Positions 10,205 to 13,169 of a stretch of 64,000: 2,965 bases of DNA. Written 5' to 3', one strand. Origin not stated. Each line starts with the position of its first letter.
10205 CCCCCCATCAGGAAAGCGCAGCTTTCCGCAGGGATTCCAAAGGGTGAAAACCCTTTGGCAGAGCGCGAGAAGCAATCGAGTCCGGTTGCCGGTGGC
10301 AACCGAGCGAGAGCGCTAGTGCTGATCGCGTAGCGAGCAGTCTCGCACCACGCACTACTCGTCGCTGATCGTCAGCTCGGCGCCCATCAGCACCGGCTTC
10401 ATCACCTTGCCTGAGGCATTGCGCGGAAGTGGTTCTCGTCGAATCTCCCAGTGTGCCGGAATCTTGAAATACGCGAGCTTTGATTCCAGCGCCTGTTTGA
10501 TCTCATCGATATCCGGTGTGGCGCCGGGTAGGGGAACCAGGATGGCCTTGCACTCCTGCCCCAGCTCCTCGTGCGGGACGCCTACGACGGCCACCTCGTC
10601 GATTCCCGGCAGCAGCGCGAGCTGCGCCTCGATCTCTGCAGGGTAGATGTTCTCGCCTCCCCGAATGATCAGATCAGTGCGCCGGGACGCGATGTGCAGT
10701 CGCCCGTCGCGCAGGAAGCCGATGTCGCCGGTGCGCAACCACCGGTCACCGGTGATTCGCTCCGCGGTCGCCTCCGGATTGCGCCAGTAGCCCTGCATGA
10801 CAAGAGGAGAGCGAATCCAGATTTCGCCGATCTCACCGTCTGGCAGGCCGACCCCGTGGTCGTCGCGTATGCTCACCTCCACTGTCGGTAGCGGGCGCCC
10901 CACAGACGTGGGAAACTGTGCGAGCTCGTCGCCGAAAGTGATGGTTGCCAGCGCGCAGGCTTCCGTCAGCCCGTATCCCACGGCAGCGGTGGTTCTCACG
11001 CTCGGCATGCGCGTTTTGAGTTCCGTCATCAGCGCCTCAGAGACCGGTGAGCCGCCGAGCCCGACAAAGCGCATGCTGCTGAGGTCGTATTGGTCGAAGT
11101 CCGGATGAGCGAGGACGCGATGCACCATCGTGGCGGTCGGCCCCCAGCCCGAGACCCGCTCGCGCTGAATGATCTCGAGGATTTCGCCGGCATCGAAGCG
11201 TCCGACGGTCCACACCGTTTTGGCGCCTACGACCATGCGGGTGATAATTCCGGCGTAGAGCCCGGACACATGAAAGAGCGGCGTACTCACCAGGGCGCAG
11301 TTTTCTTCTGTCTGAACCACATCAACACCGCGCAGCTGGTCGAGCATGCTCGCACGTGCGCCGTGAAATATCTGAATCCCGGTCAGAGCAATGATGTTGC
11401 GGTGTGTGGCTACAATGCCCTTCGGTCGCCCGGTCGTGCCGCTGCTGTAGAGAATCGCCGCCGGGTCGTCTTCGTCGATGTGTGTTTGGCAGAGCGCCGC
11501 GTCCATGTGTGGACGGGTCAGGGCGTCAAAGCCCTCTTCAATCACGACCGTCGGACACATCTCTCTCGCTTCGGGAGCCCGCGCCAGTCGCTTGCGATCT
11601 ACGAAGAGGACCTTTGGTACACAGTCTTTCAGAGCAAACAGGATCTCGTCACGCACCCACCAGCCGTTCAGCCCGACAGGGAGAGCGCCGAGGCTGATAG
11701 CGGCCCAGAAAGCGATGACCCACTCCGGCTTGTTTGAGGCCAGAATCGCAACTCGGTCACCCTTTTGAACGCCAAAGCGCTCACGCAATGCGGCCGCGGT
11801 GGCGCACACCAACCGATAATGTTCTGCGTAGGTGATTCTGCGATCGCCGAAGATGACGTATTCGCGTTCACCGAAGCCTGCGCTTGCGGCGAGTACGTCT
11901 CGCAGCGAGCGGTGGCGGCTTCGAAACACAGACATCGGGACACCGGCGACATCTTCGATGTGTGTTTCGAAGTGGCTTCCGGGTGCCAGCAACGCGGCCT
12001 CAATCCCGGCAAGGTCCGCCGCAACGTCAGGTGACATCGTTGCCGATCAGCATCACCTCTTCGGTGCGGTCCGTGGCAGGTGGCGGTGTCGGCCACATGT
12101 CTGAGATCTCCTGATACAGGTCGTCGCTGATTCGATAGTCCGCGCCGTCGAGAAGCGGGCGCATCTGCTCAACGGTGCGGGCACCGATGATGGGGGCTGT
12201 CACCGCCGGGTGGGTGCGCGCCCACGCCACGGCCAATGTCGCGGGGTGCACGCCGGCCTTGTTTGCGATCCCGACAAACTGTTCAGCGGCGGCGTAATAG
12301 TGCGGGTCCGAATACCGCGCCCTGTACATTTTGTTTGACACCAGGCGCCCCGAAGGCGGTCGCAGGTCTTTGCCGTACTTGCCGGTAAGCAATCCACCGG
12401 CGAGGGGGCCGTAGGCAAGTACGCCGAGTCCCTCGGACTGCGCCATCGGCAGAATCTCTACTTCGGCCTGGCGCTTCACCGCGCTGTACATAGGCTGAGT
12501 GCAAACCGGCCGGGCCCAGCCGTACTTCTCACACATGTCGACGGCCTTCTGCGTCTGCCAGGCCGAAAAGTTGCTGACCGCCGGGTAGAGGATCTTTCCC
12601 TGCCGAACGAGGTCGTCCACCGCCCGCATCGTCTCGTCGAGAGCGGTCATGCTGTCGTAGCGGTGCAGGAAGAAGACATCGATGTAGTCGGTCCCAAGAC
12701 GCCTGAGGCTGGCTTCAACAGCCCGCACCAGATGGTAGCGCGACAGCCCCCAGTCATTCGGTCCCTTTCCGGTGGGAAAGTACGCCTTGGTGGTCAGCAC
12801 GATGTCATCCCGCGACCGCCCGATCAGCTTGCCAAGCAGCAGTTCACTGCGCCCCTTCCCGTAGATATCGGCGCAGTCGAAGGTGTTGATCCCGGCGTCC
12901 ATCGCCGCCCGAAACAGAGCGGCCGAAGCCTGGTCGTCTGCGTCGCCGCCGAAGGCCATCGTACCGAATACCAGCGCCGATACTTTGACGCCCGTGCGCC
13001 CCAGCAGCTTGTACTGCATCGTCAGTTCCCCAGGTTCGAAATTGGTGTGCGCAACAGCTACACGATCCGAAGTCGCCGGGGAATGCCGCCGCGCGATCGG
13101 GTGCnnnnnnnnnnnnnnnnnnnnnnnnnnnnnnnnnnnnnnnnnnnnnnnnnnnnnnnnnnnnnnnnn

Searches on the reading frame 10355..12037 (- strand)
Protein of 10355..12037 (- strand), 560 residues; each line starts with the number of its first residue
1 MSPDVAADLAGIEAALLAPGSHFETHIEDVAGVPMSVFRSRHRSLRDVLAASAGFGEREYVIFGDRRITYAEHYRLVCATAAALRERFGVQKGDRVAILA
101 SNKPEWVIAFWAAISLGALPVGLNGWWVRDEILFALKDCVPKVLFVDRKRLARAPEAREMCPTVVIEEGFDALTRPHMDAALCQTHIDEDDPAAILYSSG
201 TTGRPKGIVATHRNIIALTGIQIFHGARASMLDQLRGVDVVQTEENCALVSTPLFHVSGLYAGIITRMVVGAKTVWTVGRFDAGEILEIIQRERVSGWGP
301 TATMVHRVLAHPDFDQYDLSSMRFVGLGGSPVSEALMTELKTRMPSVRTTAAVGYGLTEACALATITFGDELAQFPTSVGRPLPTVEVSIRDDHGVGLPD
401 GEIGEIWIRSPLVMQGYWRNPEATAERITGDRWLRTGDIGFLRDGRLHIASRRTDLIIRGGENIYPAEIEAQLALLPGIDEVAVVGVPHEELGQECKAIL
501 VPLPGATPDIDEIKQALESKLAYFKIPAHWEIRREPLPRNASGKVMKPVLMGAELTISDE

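Call 8: search_protein_families(library=pfam, proteins=[window:10355-12037:-])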
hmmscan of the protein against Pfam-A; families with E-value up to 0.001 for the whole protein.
window:10355-12037:- (560 aa): 2 families
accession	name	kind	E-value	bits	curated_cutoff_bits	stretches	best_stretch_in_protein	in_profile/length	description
PF00501.34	AMP-binding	-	2.1e-82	277.4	29.9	1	53-418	6-384/384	AMP-binding enzyme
PF13193.12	AMP-binding_C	-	1.3e-13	52.1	24.5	1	468-544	1-76/76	AMP-binding enzyme C-terminal domain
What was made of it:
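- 10355..12037 (-): Right flank: AMP-binding acyl-CoA synthetase, 560 aa. It overlaps the upstream aldo-keto reductase gene by 11 nt. Pfam PF00501 and PF13193 (call 8).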

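Call 21: find_related_loci(query=window:10355-12037:-, collection=genome_contigs, flank=10000)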
Query window:10355-12037:- (560 aa) in genome_contigs; peptide patterns used: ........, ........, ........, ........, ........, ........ (x = any residue, [..] = any of these).
599 stretches matched a pattern (row limit reached: there are more); 590 encode a relative of the query (tblastn E <= 1e-3); the best 80 are kept; 80 distinct loci.
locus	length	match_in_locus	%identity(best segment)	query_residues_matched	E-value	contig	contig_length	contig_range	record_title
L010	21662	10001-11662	51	4-554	2e-177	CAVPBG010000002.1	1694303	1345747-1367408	MAG: uncultured Actinomycetes bacterium isolate MFD00008.bin.2.129 genome assembly, contig: contig_14528, whole genome s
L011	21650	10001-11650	51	5-553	8e-172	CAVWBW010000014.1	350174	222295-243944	MAG: uncultured delta proteobacterium isolate MFD03804.bin.1.273 genome assembly, contig: contig_7462, whole genome shot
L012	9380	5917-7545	50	9-550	2e-167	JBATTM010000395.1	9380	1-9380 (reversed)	MAG: Polyangiales bacterium isolate MFD12163_ilm_asm_bin16 k127_39528, whole genome shotgun sequence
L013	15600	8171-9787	50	12-552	1e-165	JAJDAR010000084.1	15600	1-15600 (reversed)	MAG: Deltaproteobacteria bacterium isolate OFTM245 OFTM245_83, whole genome shotgun sequence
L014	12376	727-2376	52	5-553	8e-166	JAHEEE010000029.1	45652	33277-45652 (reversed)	MAG: Myxococcales bacterium isolate Ww259 NODE_767_length_45652_cov_6.299005, whole genome shotgun sequence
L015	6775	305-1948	50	12-560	3e-161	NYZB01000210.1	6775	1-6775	MAG: Deltaproteobacteria bacterium isolate ARS66 MHASMcontig_443211, whole genome shotgun sequence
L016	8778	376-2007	47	14-552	5e-153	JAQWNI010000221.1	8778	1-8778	MAG: Myxococcota bacterium isolate cluster2_bin.176 k141_2118806, whole genome shotgun sequence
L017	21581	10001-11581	46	10-547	1e-142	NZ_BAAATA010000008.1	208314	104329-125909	Streptomyces thermolineatus strain JCM 6307 sequence008, whole genome shotgun sequence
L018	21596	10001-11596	44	16-547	4e-142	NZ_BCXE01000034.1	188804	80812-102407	Rhodococcus ruber NBRC 15591, whole genome shotgun sequence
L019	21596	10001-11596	44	16-547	6e-140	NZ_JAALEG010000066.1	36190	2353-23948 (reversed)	Rhodococcus aetherivorans strain DSM 44752 R.aetherivorans_contig_66_36233_42.9_0.96, whole genome shotgun sequence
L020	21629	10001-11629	46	5-547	4e-139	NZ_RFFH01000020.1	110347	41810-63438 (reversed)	Nocardia stercoris strain NEAU-LL90 Scaffold20, whole genome shotgun sequence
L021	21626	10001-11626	44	4-547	3e-139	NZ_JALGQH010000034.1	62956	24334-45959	Rhodococcus sp. ARC_M6 NODE_34_length_62956_cov_30.347451, whole genome shotgun sequence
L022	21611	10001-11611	46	1-547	1e-136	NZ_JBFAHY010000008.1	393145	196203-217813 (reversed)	Nocardia sp. NPDC050697 NPDC050697_19_B7.ctg-0008, whole genome shotgun sequence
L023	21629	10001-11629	43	4-547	4e-136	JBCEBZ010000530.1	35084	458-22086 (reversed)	MAG: Rhodococcus sp. (in: high G+C Gram-positive bacteria) isolate dbin006__SEP_COME_DAS NODE_737_length_35084_cov_7.334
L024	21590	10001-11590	45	10-547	1e-135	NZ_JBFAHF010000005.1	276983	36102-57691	Nocardia sp. NPDC050799 NPDC050799_82_A3.ctg-0005, whole genome shotgun sequence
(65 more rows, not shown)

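Call 25: find_homologous_proteins(query=window:10355-12037:-, max_evalue=1e-100)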
Query window:10355-12037:- (560 aa): 3173 proteins with E <= 1e-100 among 8000 candidates; the best 120 are listed.
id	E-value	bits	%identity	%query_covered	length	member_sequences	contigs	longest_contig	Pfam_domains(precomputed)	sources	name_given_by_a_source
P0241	0.0e+0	1270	100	100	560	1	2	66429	PF00501.35,PF13193.13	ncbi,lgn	-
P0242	1.1e-210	719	59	98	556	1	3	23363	PF00501.35,PF13193.13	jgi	jgi:long-chain acyl-CoA synthetase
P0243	6.3e-208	710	59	97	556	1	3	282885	PF00501.35,PF13193.13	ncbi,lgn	-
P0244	2.8e-203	695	59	97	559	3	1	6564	PF00501.35,PF13193.13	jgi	jgi:acyl-CoA synthetase (AMP-forming)/AMP-acid ligase II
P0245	6.7e-203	693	58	97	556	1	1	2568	PF00501.35,PF13193.13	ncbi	-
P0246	1.6e-202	692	57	97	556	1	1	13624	PF00501.35,PF13193.13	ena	-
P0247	2.4e-202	692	58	97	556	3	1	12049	PF00501.35,PF13193.13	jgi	jgi:acyl-CoA synthetase (AMP-forming)/AMP-acid ligase II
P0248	3.1e-202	691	58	97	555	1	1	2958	PF00501.35,PF13193.13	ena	-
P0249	3.2e-202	691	58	97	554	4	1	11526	PF00501.35,PF13193.13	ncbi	-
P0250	1.0e-201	690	57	97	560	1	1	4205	PF00501.35,PF13193.13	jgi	jgi:acyl-CoA synthetase (AMP-forming)/AMP-acid ligase II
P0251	1.2e-201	689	58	97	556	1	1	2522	PF00501.35,PF13193.13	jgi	jgi:acyl-CoA synthetase (AMP-forming)/AMP-acid ligase II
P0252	1.8e-201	689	57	97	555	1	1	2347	PF00501.35,PF13193.13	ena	-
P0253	2.1e-201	688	58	98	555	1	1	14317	PF00501.35,PF13193.13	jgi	jgi:acyl-CoA synthetase (AMP-forming)/AMP-acid ligase II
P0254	2.2e-201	688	58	97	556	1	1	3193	PF00501.35,PF13193.13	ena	-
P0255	1.4e-200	686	59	97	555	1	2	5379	PF00501.35,PF13193.13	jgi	jgi:long-chain acyl-CoA synthetase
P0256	2.1e-200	685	57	97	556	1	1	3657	PF00501.35,PF13193.13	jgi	-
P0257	4.8e-200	684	57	98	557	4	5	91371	PF00501.35,PF13193.13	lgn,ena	-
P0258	6.6e-200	684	57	97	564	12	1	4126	PF00501.35,PF13193.13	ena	-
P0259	1.3e-199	683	58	98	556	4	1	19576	PF00501.35,PF13193.13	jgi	-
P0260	2.1e-199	682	57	97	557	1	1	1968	PF00501.35,PF13193.13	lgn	-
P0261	2.8e-199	681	57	98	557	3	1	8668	PF00501.35,PF13193.13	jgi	jgi:long-chain acyl-CoA synthetase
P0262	7.4e-199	680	57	97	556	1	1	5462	PF00501.35,PF13193.13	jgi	jgi:acyl-CoA synthetase (AMP-forming)/AMP-acid ligase II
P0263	9.8e-199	680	58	97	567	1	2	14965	PF00501.35,PF13193.13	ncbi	-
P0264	1.1e-198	679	57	98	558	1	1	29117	PF00501.35,PF13193.13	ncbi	-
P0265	1.5e-198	679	57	97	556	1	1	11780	PF00501.35,PF13193.13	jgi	jgi:acyl-CoA synthetase (AMP-forming)/AMP-acid ligase II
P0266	1.7e-198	679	56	98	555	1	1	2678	PF00501.35,PF13193.13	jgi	jgi:acyl-CoA synthetase (AMP-forming)/AMP-acid ligase II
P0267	2.2e-198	678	56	98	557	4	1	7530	PF00501.35,PF13193.13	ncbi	-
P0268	6.1e-198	677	56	97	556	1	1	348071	PF00501.35,PF13193.13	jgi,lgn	-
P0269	7.0e-198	677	57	98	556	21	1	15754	PF00501.35,PF13193.13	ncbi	-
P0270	2.6e-197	675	57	97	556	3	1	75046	PF00501.35,PF13193.13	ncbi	-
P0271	4.6e-197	674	58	97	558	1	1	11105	PF00501.35,PF13193.13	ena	-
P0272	5.4e-197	674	56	97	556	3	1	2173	PF00501.35,PF13193.13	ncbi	-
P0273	5.7e-197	674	56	97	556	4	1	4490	PF00501.35,PF13193.13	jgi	jgi:acyl-CoA synthetase (AMP-forming)/AMP-acid ligase II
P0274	6.3e-197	674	58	96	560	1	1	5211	PF00501.35,PF13193.13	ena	-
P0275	8.4e-197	673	57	98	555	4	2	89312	PF00501.35,PF13193.13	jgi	jgi:acyl-CoA synthetase (AMP-forming)/AMP-acid ligase II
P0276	9.0e-197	673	58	96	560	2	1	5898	PF00501.35,PF13193.13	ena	-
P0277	2.3e-196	672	56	99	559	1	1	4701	PF00501.35,PF13193.13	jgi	-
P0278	2.6e-196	672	55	97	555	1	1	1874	PF00501.35,PF13193.13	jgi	jgi:acyl-CoA synthetase (AMP-forming)/AMP-acid ligase II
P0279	4.0e-196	671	57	97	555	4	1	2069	PF00501.35,PF13193.13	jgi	jgi:acyl-CoA synthetase (AMP-forming)/AMP-acid ligase II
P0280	4.4e-196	671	58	98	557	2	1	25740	PF00501.35,PF13193.13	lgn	-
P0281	4.6e-196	671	57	97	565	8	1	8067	PF00501.35,PF13193.13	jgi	-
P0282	1.0e-195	670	56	98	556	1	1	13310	PF00501.35,PF13193.13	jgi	jgi:acyl-CoA synthetase (AMP-forming)/AMP-acid ligase II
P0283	1.5e-195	669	57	98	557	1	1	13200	PF00501.35,PF13193.13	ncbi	-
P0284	2.0e-195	669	57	98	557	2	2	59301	PF00501.35,PF13193.13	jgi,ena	-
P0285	2.7e-195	668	55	97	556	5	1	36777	PF00501.35,PF13193.13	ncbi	ncbi:MAG: class I adenylate-forming enzyme family protein [Deltaproteobacteria bacterium]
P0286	3.0e-195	668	57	97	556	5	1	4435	PF00501.35,PF13193.13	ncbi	-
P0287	3.8e-195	668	57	98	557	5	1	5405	PF00501.35,PF13193.13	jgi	jgi:acyl-CoA synthetase (AMP-forming)/AMP-acid ligase II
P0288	3.8e-195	668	57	98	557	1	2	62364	PF00501.35,PF13193.13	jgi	jgi:long-chain acyl-CoA synthetase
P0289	4.2e-195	668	56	98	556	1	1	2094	PF00501.35,PF13193.13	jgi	jgi:acyl-CoA synthetase (AMP-forming)/AMP-acid ligase II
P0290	5.1e-195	667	57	98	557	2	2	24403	PF00501.35,PF13193.13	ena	-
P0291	6.8e-195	667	57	97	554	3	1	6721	PF00501.35,PF13193.13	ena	-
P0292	6.9e-195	667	58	98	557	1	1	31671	PF00501.35,PF13193.13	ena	-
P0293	9.8e-195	666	57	97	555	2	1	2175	PF00501.35,PF13193.13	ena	-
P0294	1.7e-194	666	56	98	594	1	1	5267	PF00501.35,PF13193.13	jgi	jgi:long-chain acyl-CoA synthetase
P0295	2.3e-194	665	56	98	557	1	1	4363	PF00501.35,PF13193.13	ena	-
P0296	2.7e-194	665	56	97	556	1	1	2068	PF00501.35,PF13193.13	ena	-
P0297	3.4e-194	665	56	98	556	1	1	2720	PF00501.35,PF13193.13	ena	-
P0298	3.4e-194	665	57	97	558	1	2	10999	PF00501.35,PF13193.13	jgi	-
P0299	3.8e-194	665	57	97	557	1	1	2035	PF00501.35,PF13193.13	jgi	jgi:acyl-CoA synthetase (AMP-forming)/AMP-acid ligase II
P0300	6.1e-194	664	57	98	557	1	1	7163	PF00501.35,PF13193.13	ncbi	-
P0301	6.5e-194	664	57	98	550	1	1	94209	PF00501.35,PF13193.13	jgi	jgi:acyl-CoA synthetase (AMP-forming)/AMP-acid ligase II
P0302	7.0e-194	664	57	97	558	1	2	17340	PF00501.35,PF13193.13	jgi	jgi:acyl-CoA synthetase (AMP-forming)/AMP-acid ligase II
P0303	7.5e-194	664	56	97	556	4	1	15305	PF00501.35,PF13193.13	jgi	-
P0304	1.3e-193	663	56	98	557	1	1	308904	PF00501.35,PF13193.13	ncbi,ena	-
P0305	2.5e-193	662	56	97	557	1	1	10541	PF00501.35,PF13193.13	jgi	jgi:long-chain acyl-CoA synthetase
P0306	2.6e-193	662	56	97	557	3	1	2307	PF00501.35,PF13193.13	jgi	jgi:acyl-CoA synthetase (AMP-forming)/AMP-acid ligase II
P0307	6.8e-193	660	56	98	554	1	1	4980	PF00501.35,PF13193.13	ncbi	-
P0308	7.9e-193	660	56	98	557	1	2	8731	PF00501.35,PF13193.13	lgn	-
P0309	8.4e-193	660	57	98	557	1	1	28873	PF00501.35,PF13193.13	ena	-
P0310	1.2e-192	660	56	97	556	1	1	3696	PF00501.35,PF13193.13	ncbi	-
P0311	1.5e-192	659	55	97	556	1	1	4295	PF00501.35,PF13193.13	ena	-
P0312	1.8e-192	659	56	98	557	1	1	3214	PF00501.35,PF13193.13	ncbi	-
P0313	1.8e-192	659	56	98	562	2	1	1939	PF00501.35,PF13193.13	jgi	jgi:acyl-CoA synthetase (AMP-forming)/AMP-acid ligase II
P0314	2.4e-192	659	57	97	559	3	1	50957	PF00501.35,PF13193.13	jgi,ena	-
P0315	4.0e-192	658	57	97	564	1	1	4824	PF00501.35,PF13193.13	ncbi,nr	ncbi:MAG: class I adenylate-forming enzyme family protein [Proteobacteria bacterium]|nr:class I aden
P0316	6.5e-192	657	56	98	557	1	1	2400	PF00501.35,PF13193.13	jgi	jgi:acyl-CoA synthetase (AMP-forming)/AMP-acid ligase II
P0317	8.0e-192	657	57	96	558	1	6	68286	PF00501.35,PF13193.13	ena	-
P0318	1.1e-191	656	56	97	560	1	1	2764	PF00501.35,PF13193.13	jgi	jgi:long-chain acyl-CoA synthetase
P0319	1.4e-191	656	57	97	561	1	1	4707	PF00501.35,PF13193.13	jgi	-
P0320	2.4e-191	655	56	97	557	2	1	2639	PF00501.35,PF13193.13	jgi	jgi:acyl-CoA synthetase (AMP-forming)/AMP-acid ligase II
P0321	3.0e-191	655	55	98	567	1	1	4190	PF00501.35,PF13193.13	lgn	-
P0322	5.6e-191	654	56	96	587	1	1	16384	PF00501.35,PF13193.13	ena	-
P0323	8.9e-191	653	55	97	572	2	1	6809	PF00501.35,PF13193.13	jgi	jgi:acyl-CoA synthetase (AMP-forming)/AMP-acid ligase II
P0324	1.2e-190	653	56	98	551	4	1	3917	PF00501.35,PF13193.13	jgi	jgi:acyl-CoA synthetase (AMP-forming)/AMP-acid ligase II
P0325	1.2e-190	653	56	99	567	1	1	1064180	PF00501.35,PF13193.13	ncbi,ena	-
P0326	1.3e-190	653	56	97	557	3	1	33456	PF00501.35,PF13193.13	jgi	jgi:acyl-CoA synthetase (AMP-forming)/AMP-acid ligase II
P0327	1.7e-190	653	56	97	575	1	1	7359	PF00501.35,PF13193.13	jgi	jgi:long-chain acyl-CoA synthetase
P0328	1.7e-190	652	56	97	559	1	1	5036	PF00501.35,PF13193.13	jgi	jgi:acyl-CoA synthetase (AMP-forming)/AMP-acid ligase II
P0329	1.8e-190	652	55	97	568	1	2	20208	PF00501.35,PF13193.13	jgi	jgi:acyl-CoA synthetase (AMP-forming)/AMP-acid ligase II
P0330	2.0e-190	652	55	98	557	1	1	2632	PF00501.35,PF13193.13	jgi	jgi:acyl-CoA synthetase (AMP-forming)/AMP-acid ligase II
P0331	2.1e-190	652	56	98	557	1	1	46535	PF00501.35,PF13193.13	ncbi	-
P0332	2.8e-190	652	56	97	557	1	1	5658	PF00501.35,PF13193.13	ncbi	-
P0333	2.8e-190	652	56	98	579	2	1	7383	PF00501.35,PF13193.13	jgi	jgi:long-chain acyl-CoA synthetase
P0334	5.1e-190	651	56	96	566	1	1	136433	PF00501.35,PF13193.13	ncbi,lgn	-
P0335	5.8e-190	651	54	98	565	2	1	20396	PF00501.35,PF13193.13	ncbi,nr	ncbi:MAG TPA: fatty acid--CoA ligase [Deltaproteobacteria bacterium]|nr:fatty acid--CoA ligase [Delt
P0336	6.5e-190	651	55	97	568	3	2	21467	PF00501.35,PF13193.13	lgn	-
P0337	8.3e-190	650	56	98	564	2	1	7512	PF00501.35,PF13193.13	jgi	jgi:acyl-CoA synthetase (AMP-forming)/AMP-acid ligase II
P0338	1.1e-189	650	55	98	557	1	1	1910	PF00501.35,PF13193.13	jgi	-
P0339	1.4e-189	649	55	97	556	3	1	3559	PF00501.35,PF13193.13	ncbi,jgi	-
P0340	1.7e-189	649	56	97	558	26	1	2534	PF00501.35,PF13193.13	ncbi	-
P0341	1.8e-189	649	55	97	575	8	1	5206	PF00501.35,PF13193.13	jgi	jgi:long-chain acyl-CoA synthetase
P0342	1.9e-189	649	57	98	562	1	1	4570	PF00501.35,PF13193.13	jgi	jgi:long-chain acyl-CoA synthetase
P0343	4.0e-189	648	54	98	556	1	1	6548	PF00501.35,PF13193.13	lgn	-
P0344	4.5e-189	648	55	99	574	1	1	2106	PF00501.35,PF13193.13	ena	-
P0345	6.5e-189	647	53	97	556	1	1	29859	PF00501.35,PF13193.13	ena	-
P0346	6.5e-189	647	54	98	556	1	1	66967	PF00501.35,PF13193.13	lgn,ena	-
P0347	7.0e-189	647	54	98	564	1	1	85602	PF00501.35,PF13193.13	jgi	jgi:acyl-CoA synthetase (AMP-forming)/AMP-acid ligase II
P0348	8.1e-189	647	55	99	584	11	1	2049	PF00501.35,PF13193.13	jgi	jgi:acyl-CoA synthetase (AMP-forming)/AMP-acid ligase II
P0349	9.0e-189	647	56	96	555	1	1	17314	PF00501.35,PF13193.13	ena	-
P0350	9.6e-189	647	55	96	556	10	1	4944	PF00501.35,PF13193.13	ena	-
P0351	9.6e-189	647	56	97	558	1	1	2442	PF00501.35,PF13193.13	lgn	-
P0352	1.1e-188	647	56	99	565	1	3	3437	PF00501.35,PF13193.13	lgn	-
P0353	1.4e-188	646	56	98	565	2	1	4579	PF00501.35,PF13193.13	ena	-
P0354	1.4e-188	646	56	96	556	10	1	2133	PF00501.35,PF13193.13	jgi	jgi:acyl-CoA synthetase (AMP-forming)/AMP-acid ligase II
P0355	1.7e-188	646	56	99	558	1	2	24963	PF00501.35,PF13193.13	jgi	jgi:long-chain acyl-CoA synthetase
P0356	1.8e-188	646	56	97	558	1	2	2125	PF00501.35,PF13193.13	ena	-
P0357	2.0e-188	646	56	97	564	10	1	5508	PF00501.35,PF13193.13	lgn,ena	-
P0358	2.3e-188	645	53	98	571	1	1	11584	PF00501.35,PF13193.13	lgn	-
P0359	2.8e-188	645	55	97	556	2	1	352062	PF00501.35,PF13193.13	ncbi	ncbi:MAG: class I adenylate-forming enzyme family protein [Myxococcota bacterium]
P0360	5.5e-188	644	55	98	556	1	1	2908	PF00501.35,PF13193.13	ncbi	-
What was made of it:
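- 10355..12037 (-): Nearest homologues are 59% identical or less (calls 21, 25).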

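Call 26: find_encoding_contigs(protein=P0241, flank=10000, max_places=6)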
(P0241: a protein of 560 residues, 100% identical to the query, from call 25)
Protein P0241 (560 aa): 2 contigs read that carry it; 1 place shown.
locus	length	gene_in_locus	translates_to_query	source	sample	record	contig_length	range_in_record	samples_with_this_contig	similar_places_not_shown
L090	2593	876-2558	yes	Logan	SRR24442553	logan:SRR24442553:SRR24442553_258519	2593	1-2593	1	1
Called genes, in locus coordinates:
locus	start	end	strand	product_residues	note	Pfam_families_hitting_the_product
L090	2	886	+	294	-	?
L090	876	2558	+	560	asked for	PF00501:AMP-binding, PF13193:AMP-binding_C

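Call 33: search_protein_families(library=padloc, proteins=[window:10355-12037:-], max_evalue=0.01)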
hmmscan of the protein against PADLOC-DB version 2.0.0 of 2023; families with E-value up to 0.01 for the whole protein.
window:10355-12037:- (560 aa): 0 families

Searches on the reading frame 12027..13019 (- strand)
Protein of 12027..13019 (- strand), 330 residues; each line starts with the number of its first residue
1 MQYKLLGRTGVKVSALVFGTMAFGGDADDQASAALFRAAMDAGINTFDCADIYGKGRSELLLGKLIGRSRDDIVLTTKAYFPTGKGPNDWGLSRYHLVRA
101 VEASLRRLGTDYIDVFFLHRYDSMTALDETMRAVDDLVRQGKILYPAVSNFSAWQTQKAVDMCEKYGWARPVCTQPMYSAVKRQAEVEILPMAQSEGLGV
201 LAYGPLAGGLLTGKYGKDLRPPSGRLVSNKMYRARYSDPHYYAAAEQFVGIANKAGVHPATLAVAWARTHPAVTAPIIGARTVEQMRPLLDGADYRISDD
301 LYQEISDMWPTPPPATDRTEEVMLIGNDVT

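Call 32: search_protein_families(library=ncbifam, proteins=[window:12027-13019:-])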
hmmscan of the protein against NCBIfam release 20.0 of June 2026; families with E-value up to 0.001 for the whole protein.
window:12027-13019:- (330 aa): 7 families
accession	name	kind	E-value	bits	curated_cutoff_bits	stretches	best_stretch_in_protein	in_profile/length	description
TIGR01293.1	Kv_beta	subfamily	4.3e-50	170.6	365.4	1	1-290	1-298/319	voltage-dependent potassium channel subunit beta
NF007912.0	PRK10625.1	equivalog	1e-42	146.8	415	1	1-307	1-336/346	NADP(H)-dependent aldo-keto reductase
NF007388.0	PRK09912.1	subfamily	5e-41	140.7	448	1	1-287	13-309/346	L-glyceraldehyde 3-phosphate reductase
NF049922.1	MethglyxlRedYdjG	equivalog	6.7e-33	114.1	550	1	4-306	4-318/326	NADH-dependent methylglyoxal reductase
NF007695.0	PRK10376.1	subfamily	5.3e-19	68.4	280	1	18-208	28-217/290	oxidoreductase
NF008377.0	PRK11172.1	equivalog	4.9e-10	39.1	327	1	28-169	14-149/267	2,5-didehydrogluconate reductase DkgB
NF008598.0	PRK11565.1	equivalog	1.8e-05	24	425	1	28-162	26-151/275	2,5-didehydrogluconate reductase DkgA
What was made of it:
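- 12027..13019 (-): Aldo-keto reductase, first gene of the reductase-synthetase pair on the minus strand. The true start is inferred at ATG 13019. NCBIfam matches begin at residue 1 when the gene is started at 13019 (call 32).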

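Call 33: search_protein_families(library=padloc, proteins=[window:12027-13019:-], max_evalue=0.01)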
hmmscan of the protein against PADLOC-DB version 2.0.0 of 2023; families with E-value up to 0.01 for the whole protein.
window:12027-13019:- (330 aa): 0 families
